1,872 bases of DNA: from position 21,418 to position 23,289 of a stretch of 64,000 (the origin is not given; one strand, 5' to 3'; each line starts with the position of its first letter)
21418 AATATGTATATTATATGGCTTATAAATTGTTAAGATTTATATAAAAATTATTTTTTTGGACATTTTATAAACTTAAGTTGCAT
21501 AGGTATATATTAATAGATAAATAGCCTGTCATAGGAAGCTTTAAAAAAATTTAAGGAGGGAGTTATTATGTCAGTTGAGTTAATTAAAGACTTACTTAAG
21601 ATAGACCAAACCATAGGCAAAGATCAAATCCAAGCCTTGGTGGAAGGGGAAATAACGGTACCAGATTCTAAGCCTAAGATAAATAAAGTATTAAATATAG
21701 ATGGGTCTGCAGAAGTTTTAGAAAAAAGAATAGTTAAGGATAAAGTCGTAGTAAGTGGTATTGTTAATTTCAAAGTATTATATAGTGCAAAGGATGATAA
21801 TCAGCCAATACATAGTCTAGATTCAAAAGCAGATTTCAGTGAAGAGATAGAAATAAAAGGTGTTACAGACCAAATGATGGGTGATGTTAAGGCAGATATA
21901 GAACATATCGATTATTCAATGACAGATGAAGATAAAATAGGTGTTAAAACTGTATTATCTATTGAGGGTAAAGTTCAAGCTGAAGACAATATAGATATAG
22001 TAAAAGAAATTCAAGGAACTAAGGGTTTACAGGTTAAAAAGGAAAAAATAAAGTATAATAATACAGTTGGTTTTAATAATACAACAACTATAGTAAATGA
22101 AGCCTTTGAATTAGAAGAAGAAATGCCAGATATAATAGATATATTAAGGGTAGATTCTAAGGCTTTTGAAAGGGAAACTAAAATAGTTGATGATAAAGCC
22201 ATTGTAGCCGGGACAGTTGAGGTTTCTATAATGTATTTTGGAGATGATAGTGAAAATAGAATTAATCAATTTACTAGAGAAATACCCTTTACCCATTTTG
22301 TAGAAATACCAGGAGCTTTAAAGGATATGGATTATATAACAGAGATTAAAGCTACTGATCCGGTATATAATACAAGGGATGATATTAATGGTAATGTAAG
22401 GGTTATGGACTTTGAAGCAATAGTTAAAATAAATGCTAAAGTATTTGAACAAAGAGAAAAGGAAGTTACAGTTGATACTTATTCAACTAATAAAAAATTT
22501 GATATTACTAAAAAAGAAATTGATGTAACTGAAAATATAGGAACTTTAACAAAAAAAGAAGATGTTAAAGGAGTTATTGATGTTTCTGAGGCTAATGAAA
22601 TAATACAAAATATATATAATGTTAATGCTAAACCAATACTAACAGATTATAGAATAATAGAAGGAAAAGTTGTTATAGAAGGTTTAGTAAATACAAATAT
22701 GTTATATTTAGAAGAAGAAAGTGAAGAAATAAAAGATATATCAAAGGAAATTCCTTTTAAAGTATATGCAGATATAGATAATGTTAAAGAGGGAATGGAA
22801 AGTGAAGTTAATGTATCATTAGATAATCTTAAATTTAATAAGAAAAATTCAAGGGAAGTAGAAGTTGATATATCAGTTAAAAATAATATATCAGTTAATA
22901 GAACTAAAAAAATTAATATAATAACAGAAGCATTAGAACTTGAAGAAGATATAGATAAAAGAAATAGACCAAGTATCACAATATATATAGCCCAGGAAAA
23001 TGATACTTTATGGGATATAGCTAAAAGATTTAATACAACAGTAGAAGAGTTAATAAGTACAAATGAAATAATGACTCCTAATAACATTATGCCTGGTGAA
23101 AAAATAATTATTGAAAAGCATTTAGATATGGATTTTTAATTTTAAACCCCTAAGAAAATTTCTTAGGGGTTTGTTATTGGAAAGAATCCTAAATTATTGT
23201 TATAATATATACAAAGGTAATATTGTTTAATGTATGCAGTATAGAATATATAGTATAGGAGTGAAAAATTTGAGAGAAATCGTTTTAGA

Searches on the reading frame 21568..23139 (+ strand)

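Call 5: search_protein_families(library=pfam, proteins=[window:21568-23139:+], max_evalue=0.01)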
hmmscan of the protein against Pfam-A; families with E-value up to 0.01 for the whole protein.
window:21568-23139:+ (523 aa): 3 families
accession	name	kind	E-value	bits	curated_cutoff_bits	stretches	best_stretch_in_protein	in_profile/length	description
PF12673.12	SipL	-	2.6e-51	172.2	23.6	3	37-118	1-77/78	SipL, SPOCS domain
PF01476.26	LysM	-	1.6e-11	44.4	20.9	1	473-515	1-42/43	LysM domain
PF23473.1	LysM3_LYK4_5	-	0.0068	16.9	29.3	0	473-509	5-40/48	LYK4/5 LysM3 domain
